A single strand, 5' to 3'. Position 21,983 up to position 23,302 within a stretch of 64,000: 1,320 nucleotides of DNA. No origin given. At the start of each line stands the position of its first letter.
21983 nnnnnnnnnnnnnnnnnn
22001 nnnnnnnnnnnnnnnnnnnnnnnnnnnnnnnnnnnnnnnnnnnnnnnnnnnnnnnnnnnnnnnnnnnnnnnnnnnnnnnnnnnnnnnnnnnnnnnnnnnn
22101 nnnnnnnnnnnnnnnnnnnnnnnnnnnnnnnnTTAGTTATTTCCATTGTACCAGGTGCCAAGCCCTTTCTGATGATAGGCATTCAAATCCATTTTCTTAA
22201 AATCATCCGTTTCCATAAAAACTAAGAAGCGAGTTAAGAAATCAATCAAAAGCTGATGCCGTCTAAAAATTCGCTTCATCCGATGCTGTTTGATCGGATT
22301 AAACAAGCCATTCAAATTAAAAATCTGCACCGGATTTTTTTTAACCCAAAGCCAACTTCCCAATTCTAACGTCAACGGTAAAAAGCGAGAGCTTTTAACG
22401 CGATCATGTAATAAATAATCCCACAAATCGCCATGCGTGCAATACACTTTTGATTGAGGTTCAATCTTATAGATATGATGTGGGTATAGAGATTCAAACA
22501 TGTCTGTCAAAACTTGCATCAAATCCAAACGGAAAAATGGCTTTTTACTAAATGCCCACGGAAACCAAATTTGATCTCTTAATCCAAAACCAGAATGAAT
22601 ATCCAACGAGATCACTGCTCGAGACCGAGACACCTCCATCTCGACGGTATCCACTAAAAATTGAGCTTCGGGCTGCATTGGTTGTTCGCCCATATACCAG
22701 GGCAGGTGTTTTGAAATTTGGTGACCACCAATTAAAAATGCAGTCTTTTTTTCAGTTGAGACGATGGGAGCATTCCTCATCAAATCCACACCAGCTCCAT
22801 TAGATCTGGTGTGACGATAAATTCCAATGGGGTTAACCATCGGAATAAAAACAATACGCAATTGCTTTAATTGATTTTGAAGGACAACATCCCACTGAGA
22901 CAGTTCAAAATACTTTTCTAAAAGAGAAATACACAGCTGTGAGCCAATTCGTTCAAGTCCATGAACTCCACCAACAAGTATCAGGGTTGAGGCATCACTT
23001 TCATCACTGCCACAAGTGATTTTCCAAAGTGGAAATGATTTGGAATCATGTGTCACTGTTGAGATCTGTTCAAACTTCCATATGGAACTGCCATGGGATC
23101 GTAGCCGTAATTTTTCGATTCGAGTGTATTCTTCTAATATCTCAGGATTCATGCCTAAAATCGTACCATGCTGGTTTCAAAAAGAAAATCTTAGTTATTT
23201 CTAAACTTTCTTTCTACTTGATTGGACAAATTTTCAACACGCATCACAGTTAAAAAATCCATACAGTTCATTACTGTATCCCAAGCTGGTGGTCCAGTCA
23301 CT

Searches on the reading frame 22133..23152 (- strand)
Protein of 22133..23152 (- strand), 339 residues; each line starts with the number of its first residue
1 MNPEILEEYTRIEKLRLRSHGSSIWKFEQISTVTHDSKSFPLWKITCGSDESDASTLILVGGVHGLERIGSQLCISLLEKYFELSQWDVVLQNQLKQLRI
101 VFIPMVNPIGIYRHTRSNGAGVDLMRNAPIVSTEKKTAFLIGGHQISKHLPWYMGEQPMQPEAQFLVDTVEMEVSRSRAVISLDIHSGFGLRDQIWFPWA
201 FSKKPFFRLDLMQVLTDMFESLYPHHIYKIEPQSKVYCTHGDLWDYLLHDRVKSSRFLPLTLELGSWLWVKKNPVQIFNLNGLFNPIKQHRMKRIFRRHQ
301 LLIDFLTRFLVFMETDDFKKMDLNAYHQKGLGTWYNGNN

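Call 103: search_protein_families(library=pfam, proteins=[window:22133-23152:-], max_evalue=0.001)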
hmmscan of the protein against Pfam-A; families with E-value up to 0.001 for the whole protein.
window:22133-23152:- (339 aa): 2 families
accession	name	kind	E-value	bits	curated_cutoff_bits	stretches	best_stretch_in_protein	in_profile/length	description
PF00246.29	Peptidase_M14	-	1.6e-11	44.8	21.6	1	42-203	32-196/286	Zinc carboxypeptidase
PF10994.13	DUF2817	-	1.4e-06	28.5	23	1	47-127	45-117/341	Protein of unknown function (DUF2817)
